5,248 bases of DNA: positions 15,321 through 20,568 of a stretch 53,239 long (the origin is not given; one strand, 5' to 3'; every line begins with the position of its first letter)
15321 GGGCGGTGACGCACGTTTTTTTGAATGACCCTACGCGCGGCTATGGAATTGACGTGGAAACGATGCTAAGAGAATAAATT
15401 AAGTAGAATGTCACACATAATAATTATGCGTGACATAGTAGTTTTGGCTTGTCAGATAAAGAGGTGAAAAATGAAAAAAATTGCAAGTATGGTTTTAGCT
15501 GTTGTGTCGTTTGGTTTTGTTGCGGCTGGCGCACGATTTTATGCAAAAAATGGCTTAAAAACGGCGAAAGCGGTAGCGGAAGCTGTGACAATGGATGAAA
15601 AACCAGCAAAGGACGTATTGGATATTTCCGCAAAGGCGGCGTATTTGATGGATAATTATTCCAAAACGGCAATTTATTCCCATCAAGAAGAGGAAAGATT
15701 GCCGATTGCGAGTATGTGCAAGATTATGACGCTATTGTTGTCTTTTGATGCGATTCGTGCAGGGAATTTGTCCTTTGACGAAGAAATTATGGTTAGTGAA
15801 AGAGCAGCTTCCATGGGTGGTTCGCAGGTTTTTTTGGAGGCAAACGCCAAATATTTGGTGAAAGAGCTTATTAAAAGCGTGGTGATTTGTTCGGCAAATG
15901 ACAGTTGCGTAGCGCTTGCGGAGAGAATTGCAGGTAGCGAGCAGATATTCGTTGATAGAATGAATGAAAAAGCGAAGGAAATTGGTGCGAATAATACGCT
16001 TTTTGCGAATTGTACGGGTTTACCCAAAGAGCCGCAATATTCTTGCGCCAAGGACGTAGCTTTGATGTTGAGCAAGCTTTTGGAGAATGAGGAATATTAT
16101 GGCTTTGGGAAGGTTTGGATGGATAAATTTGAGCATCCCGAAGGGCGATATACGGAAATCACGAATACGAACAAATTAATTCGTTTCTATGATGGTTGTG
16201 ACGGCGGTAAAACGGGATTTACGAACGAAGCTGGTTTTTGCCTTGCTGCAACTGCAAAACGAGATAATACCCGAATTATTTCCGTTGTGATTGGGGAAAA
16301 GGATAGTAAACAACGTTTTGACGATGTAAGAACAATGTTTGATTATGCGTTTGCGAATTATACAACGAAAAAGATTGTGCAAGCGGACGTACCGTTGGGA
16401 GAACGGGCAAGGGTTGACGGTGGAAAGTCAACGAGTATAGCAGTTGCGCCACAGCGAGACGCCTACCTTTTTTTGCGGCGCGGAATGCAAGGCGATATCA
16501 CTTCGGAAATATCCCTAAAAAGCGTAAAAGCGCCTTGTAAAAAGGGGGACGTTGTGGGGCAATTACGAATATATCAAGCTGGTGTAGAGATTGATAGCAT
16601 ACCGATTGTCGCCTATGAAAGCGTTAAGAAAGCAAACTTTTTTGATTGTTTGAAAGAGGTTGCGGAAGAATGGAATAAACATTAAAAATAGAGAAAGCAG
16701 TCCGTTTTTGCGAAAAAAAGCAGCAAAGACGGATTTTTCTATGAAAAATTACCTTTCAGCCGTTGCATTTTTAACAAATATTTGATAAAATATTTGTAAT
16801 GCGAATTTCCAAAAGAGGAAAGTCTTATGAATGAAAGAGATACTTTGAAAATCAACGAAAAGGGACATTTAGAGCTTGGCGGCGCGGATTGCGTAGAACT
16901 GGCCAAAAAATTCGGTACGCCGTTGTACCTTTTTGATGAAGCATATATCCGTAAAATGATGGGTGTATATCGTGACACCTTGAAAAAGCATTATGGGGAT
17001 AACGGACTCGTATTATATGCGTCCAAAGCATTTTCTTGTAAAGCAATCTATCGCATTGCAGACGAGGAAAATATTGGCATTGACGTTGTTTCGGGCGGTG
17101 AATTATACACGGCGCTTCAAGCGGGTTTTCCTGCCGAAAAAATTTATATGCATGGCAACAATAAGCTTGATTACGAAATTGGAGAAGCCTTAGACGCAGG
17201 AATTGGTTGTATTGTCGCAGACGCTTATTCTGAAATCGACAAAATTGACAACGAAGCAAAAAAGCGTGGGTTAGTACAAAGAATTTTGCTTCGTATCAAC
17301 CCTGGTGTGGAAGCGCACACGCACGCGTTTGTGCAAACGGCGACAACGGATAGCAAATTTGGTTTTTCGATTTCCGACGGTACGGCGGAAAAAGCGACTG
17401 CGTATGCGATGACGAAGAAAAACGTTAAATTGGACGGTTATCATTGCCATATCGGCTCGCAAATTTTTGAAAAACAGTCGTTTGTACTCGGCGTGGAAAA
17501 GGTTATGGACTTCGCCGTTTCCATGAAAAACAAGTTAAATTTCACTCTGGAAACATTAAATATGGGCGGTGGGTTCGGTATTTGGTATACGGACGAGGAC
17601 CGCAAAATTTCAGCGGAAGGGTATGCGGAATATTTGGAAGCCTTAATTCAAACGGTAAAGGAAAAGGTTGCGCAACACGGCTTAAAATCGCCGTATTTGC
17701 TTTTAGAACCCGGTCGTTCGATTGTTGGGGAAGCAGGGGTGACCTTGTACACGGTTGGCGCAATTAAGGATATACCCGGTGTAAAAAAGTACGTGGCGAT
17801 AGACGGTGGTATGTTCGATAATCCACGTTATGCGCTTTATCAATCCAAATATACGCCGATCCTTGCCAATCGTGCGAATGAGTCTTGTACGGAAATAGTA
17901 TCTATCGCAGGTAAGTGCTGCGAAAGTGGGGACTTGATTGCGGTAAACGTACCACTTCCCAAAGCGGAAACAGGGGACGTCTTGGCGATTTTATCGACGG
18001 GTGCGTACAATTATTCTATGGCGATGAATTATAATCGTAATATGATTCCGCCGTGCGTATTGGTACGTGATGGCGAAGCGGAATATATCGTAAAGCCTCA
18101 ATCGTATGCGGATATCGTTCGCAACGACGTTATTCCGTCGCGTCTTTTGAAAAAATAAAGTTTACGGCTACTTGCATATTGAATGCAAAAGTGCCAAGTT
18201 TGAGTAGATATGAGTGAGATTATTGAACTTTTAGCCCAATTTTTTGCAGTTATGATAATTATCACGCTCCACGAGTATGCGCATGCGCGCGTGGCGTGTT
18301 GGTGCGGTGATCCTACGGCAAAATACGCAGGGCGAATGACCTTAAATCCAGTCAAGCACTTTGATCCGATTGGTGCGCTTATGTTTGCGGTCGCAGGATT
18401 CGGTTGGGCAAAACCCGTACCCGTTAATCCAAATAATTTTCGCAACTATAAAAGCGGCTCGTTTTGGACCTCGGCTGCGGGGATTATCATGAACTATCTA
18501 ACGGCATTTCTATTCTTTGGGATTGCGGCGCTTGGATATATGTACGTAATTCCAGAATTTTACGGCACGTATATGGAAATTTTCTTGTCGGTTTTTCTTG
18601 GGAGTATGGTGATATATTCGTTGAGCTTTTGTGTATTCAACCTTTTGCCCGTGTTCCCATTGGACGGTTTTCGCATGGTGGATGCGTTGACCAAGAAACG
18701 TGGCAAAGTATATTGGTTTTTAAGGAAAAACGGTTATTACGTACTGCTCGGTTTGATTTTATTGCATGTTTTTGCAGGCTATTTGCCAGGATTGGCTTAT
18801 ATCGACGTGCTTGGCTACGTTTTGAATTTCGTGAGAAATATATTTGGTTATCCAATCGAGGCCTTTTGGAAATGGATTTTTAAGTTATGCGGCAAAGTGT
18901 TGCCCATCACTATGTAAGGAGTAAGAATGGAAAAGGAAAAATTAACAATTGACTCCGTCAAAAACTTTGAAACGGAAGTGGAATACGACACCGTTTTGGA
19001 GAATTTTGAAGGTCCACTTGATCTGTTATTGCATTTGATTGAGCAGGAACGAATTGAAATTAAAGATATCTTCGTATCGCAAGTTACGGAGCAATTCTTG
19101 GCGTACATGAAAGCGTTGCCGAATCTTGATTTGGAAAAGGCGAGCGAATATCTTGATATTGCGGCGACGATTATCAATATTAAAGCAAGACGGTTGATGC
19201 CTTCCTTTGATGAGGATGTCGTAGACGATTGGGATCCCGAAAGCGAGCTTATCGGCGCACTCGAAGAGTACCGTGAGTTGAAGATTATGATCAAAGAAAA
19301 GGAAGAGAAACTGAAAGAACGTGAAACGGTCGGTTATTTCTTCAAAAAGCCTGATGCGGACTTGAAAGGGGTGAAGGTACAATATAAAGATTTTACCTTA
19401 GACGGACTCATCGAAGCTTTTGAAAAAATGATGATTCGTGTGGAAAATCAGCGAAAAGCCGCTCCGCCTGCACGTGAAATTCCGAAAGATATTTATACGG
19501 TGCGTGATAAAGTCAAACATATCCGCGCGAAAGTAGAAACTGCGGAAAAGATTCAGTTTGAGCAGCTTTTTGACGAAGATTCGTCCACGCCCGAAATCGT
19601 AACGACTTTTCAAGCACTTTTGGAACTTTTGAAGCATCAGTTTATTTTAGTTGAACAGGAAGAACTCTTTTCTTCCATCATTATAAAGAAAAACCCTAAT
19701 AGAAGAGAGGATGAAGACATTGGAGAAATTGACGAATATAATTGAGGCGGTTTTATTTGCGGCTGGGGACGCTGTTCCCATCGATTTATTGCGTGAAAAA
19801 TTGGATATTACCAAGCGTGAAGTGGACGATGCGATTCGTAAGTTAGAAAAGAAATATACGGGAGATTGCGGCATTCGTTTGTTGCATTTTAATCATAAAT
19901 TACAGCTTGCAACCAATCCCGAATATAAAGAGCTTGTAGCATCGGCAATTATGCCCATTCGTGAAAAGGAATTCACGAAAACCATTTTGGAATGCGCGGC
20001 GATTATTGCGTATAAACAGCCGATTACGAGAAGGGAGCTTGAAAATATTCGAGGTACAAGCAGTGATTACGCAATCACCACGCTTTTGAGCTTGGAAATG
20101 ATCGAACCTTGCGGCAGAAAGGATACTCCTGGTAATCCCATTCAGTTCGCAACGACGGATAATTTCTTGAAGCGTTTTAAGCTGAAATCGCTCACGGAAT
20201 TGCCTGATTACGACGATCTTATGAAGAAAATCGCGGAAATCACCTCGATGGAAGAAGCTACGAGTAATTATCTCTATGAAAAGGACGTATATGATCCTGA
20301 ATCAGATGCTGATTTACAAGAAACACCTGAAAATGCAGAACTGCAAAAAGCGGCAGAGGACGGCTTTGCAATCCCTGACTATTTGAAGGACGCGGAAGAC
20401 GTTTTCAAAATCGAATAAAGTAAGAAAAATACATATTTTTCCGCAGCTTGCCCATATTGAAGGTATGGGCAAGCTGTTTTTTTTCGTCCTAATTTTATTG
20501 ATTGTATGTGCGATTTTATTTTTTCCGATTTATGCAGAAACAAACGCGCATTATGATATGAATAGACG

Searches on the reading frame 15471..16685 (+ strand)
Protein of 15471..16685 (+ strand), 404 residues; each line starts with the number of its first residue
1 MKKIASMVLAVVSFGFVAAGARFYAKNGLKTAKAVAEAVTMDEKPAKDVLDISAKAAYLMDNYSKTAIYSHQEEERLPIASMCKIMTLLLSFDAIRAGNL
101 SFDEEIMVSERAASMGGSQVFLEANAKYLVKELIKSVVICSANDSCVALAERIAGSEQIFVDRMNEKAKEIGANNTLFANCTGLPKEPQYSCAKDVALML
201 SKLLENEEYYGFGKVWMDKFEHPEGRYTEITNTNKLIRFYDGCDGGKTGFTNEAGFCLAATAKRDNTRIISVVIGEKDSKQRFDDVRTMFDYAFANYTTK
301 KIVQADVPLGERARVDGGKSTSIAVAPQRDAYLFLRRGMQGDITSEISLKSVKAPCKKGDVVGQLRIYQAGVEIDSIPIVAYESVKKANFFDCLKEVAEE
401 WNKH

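Call 10: search_protein_families(library=ncbifam, proteins=[window:15471-16685:+], max_evalue=0.00001)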
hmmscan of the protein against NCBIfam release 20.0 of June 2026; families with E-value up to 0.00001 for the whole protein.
window:15471-16685:+ (404 aa): 8 families
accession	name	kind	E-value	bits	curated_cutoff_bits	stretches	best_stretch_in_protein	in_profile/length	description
NF038273.1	strep_PBP3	exception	3.5e-50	171.2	490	1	41-390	16-395/407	D-alanyl-D-alanine carboxypeptidase PBP3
NF008489.0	PRK11397.1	equivalog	1.2e-46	159.3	610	1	36-396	23-383/389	serine-type D-Ala-D-Ala carboxypeptidase DacD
NF008059.0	PRK10793.1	equivalog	3.3e-44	151.2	694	1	46-393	38-389/403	D-alanyl-D-alanine carboxypeptidase DacA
NF007445.0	PRK10001.1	equivalog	6.5e-44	150.3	765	1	37-394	23-383/400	serine-type D-Ala-D-Ala carboxypeptidase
NF038258.2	PBP4_Staph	exception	3e-32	111.9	500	1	67-304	53-313/366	penicillin-binding protein PBP4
NF008668.0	PRK11669.1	equivalog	8.4e-28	97.4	294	1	34-276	23-263/316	D-alanyl-D-alanine endopeptidase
NF000471.1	vanY_of_D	exception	5.7e-15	55.4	625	1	33-289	79-347/354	transpeptidase-like D-Ala-D-Ala carboxypeptidase VanY-D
NF033103.1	bla_class_A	equivalog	2.8e-06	26.7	200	1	64-159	21-117/257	class A beta-lactamase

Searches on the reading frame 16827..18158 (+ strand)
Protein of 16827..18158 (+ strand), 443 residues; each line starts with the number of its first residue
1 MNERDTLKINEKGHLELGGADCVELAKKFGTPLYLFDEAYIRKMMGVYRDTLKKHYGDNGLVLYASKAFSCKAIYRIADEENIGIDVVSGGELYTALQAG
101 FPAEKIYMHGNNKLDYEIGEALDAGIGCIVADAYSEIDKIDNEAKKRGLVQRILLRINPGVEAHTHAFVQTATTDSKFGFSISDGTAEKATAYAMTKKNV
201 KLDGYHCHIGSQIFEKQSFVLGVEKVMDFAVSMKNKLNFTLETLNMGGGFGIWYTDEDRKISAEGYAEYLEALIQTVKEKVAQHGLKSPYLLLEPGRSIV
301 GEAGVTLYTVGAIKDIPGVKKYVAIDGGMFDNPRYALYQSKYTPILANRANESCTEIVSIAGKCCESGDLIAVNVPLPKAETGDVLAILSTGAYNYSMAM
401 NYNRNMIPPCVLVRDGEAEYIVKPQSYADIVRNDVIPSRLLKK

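Call 10: search_protein_families(library=ncbifam, proteins=[window:16827-18158:+], max_evalue=0.00001)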
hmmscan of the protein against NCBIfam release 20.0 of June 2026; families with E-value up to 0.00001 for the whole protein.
window:16827-18158:+ (443 aa): 7 families
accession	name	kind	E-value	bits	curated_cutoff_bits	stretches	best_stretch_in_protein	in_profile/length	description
TIGR01048.1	lysA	equivalog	3.4e-132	440.9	297.9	1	9-434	3-416/417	diaminopimelate decarboxylase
TIGR03099.1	dCO2ase_PEP1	hypoth_equivalog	2e-56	191.8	478.45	1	11-398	4-382/398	pyridoxal-dependent decarboxylase, exosortase A system-associated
NF052544.1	OrLyDeCDokD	equivalog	3.8e-50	170.8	700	1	10-435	21-460/461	ornithine/lysine decarboxylase DokD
NF006515.0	PRK08961.1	equivalog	2e-46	158.4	802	1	62-408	529-854/861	bifunctional aspartate kinase/diaminopimelate decarboxylase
NF041039.1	FslC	exception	9.7e-30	103.7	500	1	23-420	20-409/418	rhizoferrin biosystnesis N-citrylornithine decarboxylase FslC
TIGR01273.1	speA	equivalog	2.3e-19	69.3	624.1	1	80-310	114-348/624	arginine decarboxylase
NF003763.0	PRK05354.1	equivalog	6e-19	68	369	1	74-313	116-359/636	biosynthetic arginine decarboxylase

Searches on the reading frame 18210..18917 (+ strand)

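Call 28: search_protein_families(library=pfam, proteins=[window:18210-18917:+], max_evalue=0.000001)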
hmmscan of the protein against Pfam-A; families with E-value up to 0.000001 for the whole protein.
window:18210-18917:+ (235 aa): 1 family
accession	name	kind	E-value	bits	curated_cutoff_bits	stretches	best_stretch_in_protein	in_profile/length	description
PF02163.28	Peptidase_M50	-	8e-13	48.7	27.2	1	116-185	151-218/221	Peptidase family M50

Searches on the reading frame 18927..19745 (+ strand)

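Call 28: search_protein_families(library=pfam, proteins=[window:18927-19745:+], max_evalue=0.000001)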
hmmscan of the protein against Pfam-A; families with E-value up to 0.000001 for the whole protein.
window:18927-19745:+ (272 aa): 1 family
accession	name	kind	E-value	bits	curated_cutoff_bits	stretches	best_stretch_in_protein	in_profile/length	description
PF02616.19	SMC_ScpA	-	2.9e-28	99.9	24.6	1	37-253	1-229/232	Segregation and condensation protein ScpA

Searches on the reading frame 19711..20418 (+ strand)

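Call 28: search_protein_families(library=pfam, proteins=[window:19711-20418:+], max_evalue=0.000001)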
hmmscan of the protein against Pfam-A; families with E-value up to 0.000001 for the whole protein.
window:19711-20418:+ (235 aa): 1 family
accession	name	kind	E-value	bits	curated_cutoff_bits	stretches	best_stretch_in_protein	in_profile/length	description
PF04079.22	SMC_ScpB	-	2.9e-46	157.4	27.4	1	10-166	2-159/160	Segregation and condensation complex subunit ScpB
